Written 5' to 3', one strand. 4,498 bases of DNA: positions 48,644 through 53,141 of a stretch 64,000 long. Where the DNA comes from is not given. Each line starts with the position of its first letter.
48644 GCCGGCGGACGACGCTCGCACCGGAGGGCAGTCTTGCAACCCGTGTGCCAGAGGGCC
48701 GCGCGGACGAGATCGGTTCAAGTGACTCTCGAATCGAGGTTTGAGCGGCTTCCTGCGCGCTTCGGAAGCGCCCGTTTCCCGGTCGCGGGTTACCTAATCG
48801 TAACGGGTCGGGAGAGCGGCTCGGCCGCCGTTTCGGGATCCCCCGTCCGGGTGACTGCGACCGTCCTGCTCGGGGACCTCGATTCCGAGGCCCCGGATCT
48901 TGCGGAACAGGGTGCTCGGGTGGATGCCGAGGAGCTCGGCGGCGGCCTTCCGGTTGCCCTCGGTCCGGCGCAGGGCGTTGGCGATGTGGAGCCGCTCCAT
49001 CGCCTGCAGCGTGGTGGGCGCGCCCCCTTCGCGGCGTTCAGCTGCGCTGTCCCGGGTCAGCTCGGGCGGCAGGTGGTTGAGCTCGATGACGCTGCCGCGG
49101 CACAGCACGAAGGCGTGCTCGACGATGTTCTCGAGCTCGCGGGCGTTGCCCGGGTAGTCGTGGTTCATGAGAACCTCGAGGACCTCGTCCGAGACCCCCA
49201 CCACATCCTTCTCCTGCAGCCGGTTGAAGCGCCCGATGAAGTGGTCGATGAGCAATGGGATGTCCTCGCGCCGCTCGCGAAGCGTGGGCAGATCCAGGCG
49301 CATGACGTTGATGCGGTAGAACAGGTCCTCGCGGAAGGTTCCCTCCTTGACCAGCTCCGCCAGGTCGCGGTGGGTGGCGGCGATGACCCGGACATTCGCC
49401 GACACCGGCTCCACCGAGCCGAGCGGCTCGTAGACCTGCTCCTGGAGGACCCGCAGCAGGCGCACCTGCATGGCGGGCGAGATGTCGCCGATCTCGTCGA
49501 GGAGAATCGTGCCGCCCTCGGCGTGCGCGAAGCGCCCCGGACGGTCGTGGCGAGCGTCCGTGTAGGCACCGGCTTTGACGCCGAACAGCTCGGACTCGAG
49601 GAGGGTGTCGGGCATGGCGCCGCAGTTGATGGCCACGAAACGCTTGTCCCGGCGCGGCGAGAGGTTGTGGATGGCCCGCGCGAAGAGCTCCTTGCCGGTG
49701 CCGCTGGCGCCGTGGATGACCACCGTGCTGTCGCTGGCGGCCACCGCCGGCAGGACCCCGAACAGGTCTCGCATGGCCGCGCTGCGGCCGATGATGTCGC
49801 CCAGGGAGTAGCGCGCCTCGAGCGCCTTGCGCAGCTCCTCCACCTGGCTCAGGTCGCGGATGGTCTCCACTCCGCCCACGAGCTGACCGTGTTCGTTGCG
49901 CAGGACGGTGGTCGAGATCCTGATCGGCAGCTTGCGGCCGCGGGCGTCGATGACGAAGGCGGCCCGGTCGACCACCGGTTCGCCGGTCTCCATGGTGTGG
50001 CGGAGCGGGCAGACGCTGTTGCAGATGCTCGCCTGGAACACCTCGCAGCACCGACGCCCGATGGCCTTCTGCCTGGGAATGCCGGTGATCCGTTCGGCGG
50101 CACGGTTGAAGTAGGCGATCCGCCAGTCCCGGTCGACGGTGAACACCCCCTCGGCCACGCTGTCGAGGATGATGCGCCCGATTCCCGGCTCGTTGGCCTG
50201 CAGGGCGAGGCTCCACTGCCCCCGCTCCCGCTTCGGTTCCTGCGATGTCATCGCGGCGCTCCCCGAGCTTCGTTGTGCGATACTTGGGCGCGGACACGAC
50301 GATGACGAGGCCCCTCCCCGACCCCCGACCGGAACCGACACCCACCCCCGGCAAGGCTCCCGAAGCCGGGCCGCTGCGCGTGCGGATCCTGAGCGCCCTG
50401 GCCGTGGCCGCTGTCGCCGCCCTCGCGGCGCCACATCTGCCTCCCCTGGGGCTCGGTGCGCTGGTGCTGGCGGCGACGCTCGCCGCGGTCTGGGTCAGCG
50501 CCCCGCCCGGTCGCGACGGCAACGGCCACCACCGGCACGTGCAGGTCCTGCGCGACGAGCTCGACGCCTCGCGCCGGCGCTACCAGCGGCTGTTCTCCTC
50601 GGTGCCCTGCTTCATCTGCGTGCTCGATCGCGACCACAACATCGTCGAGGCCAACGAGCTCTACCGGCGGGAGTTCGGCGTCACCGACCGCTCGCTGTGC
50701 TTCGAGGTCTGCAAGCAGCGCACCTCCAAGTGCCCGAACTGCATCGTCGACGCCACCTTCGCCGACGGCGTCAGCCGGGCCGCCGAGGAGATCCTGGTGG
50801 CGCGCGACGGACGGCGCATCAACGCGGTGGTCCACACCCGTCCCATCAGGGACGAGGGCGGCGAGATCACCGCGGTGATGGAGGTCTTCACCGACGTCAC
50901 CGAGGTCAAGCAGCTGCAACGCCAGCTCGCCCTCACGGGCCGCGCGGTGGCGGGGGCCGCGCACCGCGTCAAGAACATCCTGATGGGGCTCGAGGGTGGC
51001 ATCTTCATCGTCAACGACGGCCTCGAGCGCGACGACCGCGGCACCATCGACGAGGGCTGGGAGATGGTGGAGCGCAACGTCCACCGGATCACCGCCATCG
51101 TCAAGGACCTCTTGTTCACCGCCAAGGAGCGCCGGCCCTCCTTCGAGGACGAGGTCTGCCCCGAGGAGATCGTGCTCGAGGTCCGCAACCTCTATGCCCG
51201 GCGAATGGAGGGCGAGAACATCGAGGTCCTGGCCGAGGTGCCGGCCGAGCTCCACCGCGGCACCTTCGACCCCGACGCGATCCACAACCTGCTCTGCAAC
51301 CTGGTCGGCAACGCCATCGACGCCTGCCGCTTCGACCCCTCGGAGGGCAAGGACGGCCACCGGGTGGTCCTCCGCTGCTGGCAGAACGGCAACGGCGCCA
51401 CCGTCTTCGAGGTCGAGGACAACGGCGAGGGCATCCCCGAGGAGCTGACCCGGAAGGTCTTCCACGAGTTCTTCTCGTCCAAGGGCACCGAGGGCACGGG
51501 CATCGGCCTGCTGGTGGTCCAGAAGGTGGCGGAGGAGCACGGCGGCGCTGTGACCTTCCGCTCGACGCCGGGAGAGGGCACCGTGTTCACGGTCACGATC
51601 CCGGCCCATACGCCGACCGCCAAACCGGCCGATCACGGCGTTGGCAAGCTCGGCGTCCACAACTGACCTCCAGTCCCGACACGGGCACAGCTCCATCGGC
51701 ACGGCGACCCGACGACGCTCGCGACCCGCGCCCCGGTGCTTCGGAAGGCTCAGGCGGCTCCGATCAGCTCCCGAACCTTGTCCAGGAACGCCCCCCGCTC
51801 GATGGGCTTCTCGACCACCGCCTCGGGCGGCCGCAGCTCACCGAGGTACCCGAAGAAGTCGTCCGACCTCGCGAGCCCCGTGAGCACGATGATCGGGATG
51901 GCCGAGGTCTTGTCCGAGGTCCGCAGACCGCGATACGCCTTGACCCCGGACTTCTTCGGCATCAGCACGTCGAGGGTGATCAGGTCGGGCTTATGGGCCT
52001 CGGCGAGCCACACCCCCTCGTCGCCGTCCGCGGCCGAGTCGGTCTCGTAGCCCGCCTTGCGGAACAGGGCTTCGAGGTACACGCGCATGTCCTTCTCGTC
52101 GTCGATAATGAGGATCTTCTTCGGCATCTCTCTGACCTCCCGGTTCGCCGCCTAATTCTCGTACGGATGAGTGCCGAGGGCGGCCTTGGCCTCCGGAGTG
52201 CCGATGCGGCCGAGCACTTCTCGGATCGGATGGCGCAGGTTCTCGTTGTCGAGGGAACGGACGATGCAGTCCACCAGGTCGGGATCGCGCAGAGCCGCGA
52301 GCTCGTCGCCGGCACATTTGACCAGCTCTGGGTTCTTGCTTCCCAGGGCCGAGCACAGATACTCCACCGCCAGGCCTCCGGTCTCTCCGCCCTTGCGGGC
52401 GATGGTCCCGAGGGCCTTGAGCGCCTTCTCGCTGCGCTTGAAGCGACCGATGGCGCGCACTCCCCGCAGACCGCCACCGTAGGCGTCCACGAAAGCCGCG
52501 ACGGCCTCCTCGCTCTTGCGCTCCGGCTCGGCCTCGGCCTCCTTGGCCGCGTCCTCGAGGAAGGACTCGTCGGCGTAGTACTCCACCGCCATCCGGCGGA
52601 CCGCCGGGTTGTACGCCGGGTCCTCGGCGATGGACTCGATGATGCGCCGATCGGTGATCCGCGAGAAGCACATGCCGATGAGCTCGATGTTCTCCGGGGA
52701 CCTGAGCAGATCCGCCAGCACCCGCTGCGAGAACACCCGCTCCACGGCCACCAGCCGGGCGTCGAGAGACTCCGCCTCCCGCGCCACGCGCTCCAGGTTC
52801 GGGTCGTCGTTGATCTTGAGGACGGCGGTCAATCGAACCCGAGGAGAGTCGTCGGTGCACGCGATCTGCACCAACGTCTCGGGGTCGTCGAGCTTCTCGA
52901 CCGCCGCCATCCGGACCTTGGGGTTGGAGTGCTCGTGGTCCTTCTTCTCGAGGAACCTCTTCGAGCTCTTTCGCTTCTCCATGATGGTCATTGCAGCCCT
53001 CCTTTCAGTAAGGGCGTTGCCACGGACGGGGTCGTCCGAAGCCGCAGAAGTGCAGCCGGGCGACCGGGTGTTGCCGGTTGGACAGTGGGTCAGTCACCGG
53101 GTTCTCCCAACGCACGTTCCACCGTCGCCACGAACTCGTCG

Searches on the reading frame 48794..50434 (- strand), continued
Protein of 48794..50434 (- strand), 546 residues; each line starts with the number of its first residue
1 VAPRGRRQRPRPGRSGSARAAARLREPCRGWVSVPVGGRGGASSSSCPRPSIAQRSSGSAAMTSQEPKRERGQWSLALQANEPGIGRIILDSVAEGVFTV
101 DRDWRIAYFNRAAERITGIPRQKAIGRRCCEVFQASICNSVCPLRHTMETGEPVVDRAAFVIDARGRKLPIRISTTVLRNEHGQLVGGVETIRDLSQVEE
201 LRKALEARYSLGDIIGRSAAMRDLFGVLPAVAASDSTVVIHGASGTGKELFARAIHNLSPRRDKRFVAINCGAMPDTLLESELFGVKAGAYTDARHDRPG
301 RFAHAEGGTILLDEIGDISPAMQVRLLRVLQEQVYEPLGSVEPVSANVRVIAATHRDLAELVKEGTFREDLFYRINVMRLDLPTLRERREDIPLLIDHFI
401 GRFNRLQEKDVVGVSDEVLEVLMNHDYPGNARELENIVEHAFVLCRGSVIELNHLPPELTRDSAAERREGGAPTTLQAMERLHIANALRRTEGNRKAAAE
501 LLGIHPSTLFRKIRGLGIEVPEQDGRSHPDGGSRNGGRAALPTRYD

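Call 47: find_encoding_contigs(protein=P0072, flank=6000, max_places=2)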
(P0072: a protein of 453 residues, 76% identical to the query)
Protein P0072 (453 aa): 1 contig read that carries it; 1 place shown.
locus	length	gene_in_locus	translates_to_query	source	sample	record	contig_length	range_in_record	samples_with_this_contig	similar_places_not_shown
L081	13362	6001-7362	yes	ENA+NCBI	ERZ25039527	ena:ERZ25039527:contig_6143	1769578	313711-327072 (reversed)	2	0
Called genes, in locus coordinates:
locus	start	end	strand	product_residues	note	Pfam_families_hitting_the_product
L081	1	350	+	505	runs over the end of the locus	PF02085:Cytochrom_CIII, PF14522:Cytochrome_C7 (faint), PF14537:Cytochrom_c3_2 (faint), PF02085:Cytochrom_CIII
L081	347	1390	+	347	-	PF13247:Fer4_11, PF00037:Fer4 (weak), PF12797:Fer4_2 (weak), PF12837:Fer4_6 (weak), PF12838:Fer4_7 (weak), PF13187:Fer4_9 (weak), PF13237:Fer4_10 (weak)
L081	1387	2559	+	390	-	PF03916:NrfD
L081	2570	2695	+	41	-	PF28260:DVU_0533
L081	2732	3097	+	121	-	PF00072:Response_reg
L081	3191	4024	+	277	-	PF13646:HEAT_2 (faint)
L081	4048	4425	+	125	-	PF00072:Response_reg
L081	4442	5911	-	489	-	PF08448:PAS_4 (weak), PF13426:PAS_9 (weak), PF02518:HATPase_c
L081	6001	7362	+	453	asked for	PF00989:PAS, PF08448:PAS_4, PF13188:PAS_8 (weak), PF13426:PAS_9, PF00158:Sigma54_activat, PF14532:Sigma54_activ_2, PF25601:AAA_lid_14, PF02954:HTH_8, +1 more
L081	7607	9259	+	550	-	PF03601:Cons_hypoth698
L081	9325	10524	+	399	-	PF03460:NIR_SIR_ferr (weak), PF01077:NIR_SIR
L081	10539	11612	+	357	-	PF03460:NIR_SIR_ferr, PF01077:NIR_SIR, PF25160:LdpA_Fe-S-bd (weak), PF00037:Fer4 (faint), PF12838:Fer4_7 (weak)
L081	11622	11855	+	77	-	-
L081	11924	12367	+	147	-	-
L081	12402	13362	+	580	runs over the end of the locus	PF14691:Fer4_20, PF00070:Pyr_redox (weak), PF00890:FAD_binding_2 (weak), PF01266:DAO, PF01946:Thi4 (weak), PF03486:HI0933_like (weak), PF07992:Pyr_redox_2, PF13450:NAD_binding_8, +3 more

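Call 48: find_encoding_contigs(protein=P0111, flank=6000, max_places=2)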
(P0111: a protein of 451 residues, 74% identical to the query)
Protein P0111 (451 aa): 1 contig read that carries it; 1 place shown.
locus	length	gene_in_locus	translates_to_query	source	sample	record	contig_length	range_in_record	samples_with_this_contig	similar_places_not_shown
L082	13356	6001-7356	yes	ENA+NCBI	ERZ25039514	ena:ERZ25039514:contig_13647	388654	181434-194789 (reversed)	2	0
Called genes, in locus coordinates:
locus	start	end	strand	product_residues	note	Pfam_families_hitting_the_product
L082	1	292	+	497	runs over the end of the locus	PF02085:Cytochrom_CIII, PF22113:Mtrc-MtrF_II-IV_dom (faint), PF09699:Paired_CXXCH_1 (faint), PF14522:Cytochrome_C7 (faint), PF14537:Cytochrom_c3_2 (faint), PF02085:Cytochrom_CIII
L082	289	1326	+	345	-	PF12837:Fer4_6 (faint), PF13237:Fer4_10 (faint), PF13247:Fer4_11, PF00037:Fer4, PF12797:Fer4_2 (weak), PF12838:Fer4_7 (weak), PF13187:Fer4_9 (weak)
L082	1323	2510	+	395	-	PF03916:NrfD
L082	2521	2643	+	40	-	PF28260:DVU_0533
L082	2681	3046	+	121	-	PF00072:Response_reg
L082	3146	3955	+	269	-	PF02985:HEAT (faint), PF13646:HEAT_2 (faint)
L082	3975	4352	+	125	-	PF00072:Response_reg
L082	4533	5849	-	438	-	PF00989:PAS (weak), PF08448:PAS_4 (weak), PF13426:PAS_9 (weak), PF02518:HATPase_c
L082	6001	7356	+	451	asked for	PF00989:PAS (weak), PF08448:PAS_4, PF13426:PAS_9, PF00158:Sigma54_activat, PF14532:Sigma54_activ_2, PF07728:AAA_5, PF25601:AAA_lid_14, PF02954:HTH_8, +1 more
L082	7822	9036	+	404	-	PF01077:NIR_SIR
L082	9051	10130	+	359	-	PF03460:NIR_SIR_ferr, PF01077:NIR_SIR, PF12838:Fer4_7 (weak)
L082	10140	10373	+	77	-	-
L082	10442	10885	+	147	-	-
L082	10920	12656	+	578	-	PF14691:Fer4_20, PF00070:Pyr_redox (faint), PF00890:FAD_binding_2 (faint), PF01266:DAO, PF01946:Thi4 (weak), PF03486:HI0933_like (weak), PF07992:Pyr_redox_2, PF13450:NAD_binding_8, +3 more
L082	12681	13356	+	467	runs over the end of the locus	PF01656:CbiA, PF13500:AAA_26, PF07685:GATase_3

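Call 49: find_encoding_contigs(protein=P0026, flank=6000, max_places=2)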
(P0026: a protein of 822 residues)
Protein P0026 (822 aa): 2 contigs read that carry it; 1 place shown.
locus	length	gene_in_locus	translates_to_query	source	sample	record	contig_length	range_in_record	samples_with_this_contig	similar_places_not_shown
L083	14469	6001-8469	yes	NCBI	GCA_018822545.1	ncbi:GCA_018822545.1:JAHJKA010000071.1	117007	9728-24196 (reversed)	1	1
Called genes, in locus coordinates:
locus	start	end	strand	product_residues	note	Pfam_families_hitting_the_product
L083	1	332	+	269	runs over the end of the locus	PF01113:DapB_N, PF05173:DapB_C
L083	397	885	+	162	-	PF01288:HPPK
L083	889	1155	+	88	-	PF04945:YHS, PF06467:zf-FCS (weak)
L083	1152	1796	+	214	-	PF00923:TAL_FSA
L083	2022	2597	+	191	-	PF13511:DUF4124, PF01464:SLT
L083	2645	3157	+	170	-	PF01066:CDP-OH_P_transf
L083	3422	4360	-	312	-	PF01656:CbiA, PF03193:RsgA_GTPase (faint), PF10609:ParA (faint), PF12838:Fer4_7 (faint), PF13484:Fer4_16 (faint), PF00037:Fer4 (weak), PF12797:Fer4_2 (faint), PF14697:Fer4_21 (weak), +1 more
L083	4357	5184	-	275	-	PF01656:CbiA, PF10609:ParA (weak), PF13614:AAA_31 (faint), PF00037:Fer4 (weak)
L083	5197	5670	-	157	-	PF02579:Nitro_FeMo-Co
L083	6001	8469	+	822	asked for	PF13426:PAS_9, PF00989:PAS, PF08448:PAS_4, PF13426:PAS_9, PF00989:PAS, PF08448:PAS_4, PF13426:PAS_9, PF00989:PAS, +11 more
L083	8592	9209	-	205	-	PF01292:Ni_hydr_CYTB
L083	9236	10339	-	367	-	PF14537:Cytochrom_c3_2 (faint), PF14522:Cytochrome_C7 (faint), PF22113:Mtrc-MtrF_II-IV_dom (faint)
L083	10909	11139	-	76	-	-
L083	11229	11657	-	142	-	-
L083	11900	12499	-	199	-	PF08448:PAS_4 (faint), PF13426:PAS_9, PF02954:HTH_8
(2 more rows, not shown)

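Call 77: find_encoding_contigs(protein=P0039, flank=3500, max_places=1)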
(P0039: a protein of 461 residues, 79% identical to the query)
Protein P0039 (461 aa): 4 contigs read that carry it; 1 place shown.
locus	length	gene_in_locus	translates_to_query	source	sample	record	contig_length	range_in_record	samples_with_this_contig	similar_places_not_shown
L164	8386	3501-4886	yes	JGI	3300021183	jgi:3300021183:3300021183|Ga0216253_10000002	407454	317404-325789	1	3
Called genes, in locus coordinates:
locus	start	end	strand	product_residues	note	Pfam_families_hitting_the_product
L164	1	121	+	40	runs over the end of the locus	PF28260:DVU_0533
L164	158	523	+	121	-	PF00072:Response_reg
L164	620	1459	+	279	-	-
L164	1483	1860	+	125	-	PF00072:Response_reg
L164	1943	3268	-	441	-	PF00989:PAS (weak), PF08448:PAS_4 (faint), PF13426:PAS_9 (weak), PF02518:HATPase_c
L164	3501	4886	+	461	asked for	PF00989:PAS, PF08448:PAS_4, PF13426:PAS_9, PF00158:Sigma54_activat, PF14532:Sigma54_activ_2, PF07728:AAA_5, PF25601:AAA_lid_14, PF02954:HTH_8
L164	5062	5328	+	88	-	-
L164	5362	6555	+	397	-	PF03460:NIR_SIR_ferr (weak), PF01077:NIR_SIR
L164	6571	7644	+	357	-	PF03460:NIR_SIR_ferr, PF01077:NIR_SIR, PF25160:LdpA_Fe-S-bd (weak), PF00037:Fer4 (faint), PF12838:Fer4_7 (weak), PF13187:Fer4_9 (weak)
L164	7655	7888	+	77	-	-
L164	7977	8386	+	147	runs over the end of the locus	-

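Call 78: find_encoding_contigs(protein=P0116, flank=3500, max_places=1)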
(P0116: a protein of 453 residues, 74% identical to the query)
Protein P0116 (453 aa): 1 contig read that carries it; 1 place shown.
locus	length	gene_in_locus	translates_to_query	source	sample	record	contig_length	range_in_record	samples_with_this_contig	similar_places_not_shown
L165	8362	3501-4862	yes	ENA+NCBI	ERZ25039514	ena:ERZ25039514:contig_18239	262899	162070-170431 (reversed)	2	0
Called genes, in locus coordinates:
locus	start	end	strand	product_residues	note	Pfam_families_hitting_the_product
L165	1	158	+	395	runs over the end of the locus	PF03916:NrfD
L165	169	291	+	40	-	PF28260:DVU_0533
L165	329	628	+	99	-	PF00072:Response_reg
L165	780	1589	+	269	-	PF13646:HEAT_2 (faint)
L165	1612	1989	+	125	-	PF00072:Response_reg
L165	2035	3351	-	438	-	PF08448:PAS_4 (weak), PF13426:PAS_9 (weak), PF02518:HATPase_c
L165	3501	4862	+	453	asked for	PF00989:PAS (weak), PF08448:PAS_4, PF13426:PAS_9, PF00158:Sigma54_activat, PF14532:Sigma54_activ_2, PF07728:AAA_5, PF25601:AAA_lid_14, PF02954:HTH_8, +1 more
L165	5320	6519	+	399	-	PF03460:NIR_SIR_ferr, PF01077:NIR_SIR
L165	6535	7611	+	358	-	PF03460:NIR_SIR_ferr, PF01077:NIR_SIR, PF25160:LdpA_Fe-S-bd (weak), PF00037:Fer4 (faint), PF12838:Fer4_7 (weak)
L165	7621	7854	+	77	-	-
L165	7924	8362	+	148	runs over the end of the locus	-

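Call 79: find_encoding_contigs(protein=P0118, flank=3500, max_places=1)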
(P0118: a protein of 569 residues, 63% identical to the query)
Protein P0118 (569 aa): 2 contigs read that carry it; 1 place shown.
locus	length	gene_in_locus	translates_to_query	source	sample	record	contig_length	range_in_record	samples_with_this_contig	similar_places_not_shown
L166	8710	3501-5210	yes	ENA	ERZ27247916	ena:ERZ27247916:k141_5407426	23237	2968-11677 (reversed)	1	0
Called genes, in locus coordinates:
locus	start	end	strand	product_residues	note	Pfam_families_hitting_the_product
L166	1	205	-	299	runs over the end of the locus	PF01545:Cation_efflux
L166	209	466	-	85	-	-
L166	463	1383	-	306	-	PF00089:Trypsin, PF13365:Trypsin_2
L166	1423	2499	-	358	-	PF13180:PDZ_2, PF12812:PDZ_1 (faint), PF17820:PDZ_6, PF00595:PDZ (weak), PF13180:PDZ_2 (weak), PF17820:PDZ_6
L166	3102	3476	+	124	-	-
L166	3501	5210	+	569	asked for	PF00989:PAS, PF08448:PAS_4, PF13426:PAS_9, PF00989:PAS, PF08448:PAS_4, PF13426:PAS_9, PF00158:Sigma54_activat, PF14532:Sigma54_activ_2, +7 more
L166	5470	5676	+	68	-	-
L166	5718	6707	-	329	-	PF08100:Dimerisation, PF00891:Methyltransf_2, PF08242:Methyltransf_12 (weak), PF13649:Methyltransf_25, PF13847:Methyltransf_31 (weak)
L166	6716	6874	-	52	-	-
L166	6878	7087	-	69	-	-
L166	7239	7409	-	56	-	-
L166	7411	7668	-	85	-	-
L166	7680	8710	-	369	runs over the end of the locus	PF00022:Actin, PF06723:MreB_Mbl, PF25216:Volactin (faint)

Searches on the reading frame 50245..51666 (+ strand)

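Call 8: search_protein_families(library=pfam, proteins=[window:50245-51666:+])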
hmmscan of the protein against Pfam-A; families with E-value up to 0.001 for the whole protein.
window:50245-51666:+ (473 aa): 5 families
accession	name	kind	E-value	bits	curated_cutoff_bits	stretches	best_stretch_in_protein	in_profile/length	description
PF02518.31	HATPase_c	-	4e-25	88.9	26.4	1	342-454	2-109/111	Histidine kinase-, DNA gyrase B-, and HSP90-like ATPase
PF00989.32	PAS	-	1.2e-09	38.6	22.6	1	112-218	2-113/113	PAS fold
PF08448.16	PAS_4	-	5.6e-08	33.4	23.1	1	117-222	1-109/110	PAS fold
PF13426.13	PAS_9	-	2.1e-07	31.6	27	1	122-220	2-103/103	PAS domain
PF14501.12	HATPase_c_5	-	9e-05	22.8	22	1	345-441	5-91/102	GHKL domain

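Call 43: search_protein_families(library=ncbifam, proteins=[window:50245-51666:+], max_evalue=0.001)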
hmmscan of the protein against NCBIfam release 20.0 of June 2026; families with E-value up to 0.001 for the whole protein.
window:50245-51666:+ (473 aa): 77 families (the best 25 are shown)
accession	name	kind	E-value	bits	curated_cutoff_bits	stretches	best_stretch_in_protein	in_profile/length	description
NF008468.0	PRK11360.1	equivalog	1.4e-44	152.5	646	1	99-456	256-610/616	two-component system sensor histidine kinase AtoS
NF052574.1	HisKinEspCMyxo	equivalog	1.3e-31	109.6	1200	1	133-459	310-642/785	serine histidine kinase EspC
NF046044.1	PnpS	equivalog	4.8e-30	104.8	400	1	96-453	40-390/390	two-component system histidine kinase PnpS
NF047497.1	HK_LIC_12097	equivalog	1.3e-26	93.2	500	1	149-454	54-366/367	LIC_12097 family sensor histidine kinase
NF047466.1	hybrid_RR_LvrB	exception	2.3e-26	92.9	500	1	220-454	142-376/377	hybrid histidine kinase/response regulator LvrB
TIGR02966.1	phoR_proteo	equivalog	8e-26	90.8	334.2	1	110-452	5-333/333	phosphate regulon sensor histidine kinase PhoR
NF007688.0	PRK10364.1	equivalog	7.9e-24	84.2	479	1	225-456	234-453/460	two-component system sensor histidine kinase ZraS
NF047874.1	MASE3_PAS_HK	subfamily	8.2e-24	84.3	560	1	263-456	434-627/655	MASE3 domain-containing sensor histidine kinase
NF046020.1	HisKinCckABruc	equivalog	5.1e-23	80.9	1000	1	104-461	339-714/868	cell cycle histidine kinase CckA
NF052573.1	HisKinEspAMyxo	equivalog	1.3e-22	79.6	1400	1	110-455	253-612/755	serine histidine kinase EspA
TIGR02916.1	PEP_his_kin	equivalog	3.9e-22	78.6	300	1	223-453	467-679/679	XrtA/PEP-CTERM system histidine kinase PrsK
NF006800.0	PRK09303.1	equivalog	4.5e-22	78.5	342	1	213-455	133-378/383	histidine kinase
NF053867.1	SprKinKinDBac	equivalog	1.1e-21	76.9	775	1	226-455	281-498/500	sporulation kinase KinD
NF046026.1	HisKinCckACaul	equivalog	2.3e-20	72.3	1000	1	214-462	279-540/678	cell cycle histidine kinase CckA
NF010411.0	PRK13837.1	equivalog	3.4e-20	71.7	647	1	220-459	433-680/828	two-component system VirA-like sensor kinase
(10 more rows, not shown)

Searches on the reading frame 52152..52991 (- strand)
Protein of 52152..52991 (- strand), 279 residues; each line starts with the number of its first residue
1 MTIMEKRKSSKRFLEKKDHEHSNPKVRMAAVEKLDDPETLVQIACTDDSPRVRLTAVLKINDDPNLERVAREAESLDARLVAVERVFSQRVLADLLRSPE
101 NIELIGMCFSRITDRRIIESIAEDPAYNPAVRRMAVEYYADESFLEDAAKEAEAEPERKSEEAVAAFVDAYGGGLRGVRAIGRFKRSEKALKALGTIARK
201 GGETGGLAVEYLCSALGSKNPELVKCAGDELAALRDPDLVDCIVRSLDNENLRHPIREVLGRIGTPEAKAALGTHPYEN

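Call 8: search_protein_families(library=pfam, proteins=[window:52152-52991:-])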
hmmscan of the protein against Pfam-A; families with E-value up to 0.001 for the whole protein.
window:52152-52991:- (279 aa): 2 families
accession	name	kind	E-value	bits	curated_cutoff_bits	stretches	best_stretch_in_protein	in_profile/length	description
PF13646.12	HEAT_2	-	9.2e-10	39.1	27.7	1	210-272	2-67/88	HEAT repeats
PF02985.28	HEAT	-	2.7e-06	27.6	23.5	0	43-60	7-24/31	HEAT repeat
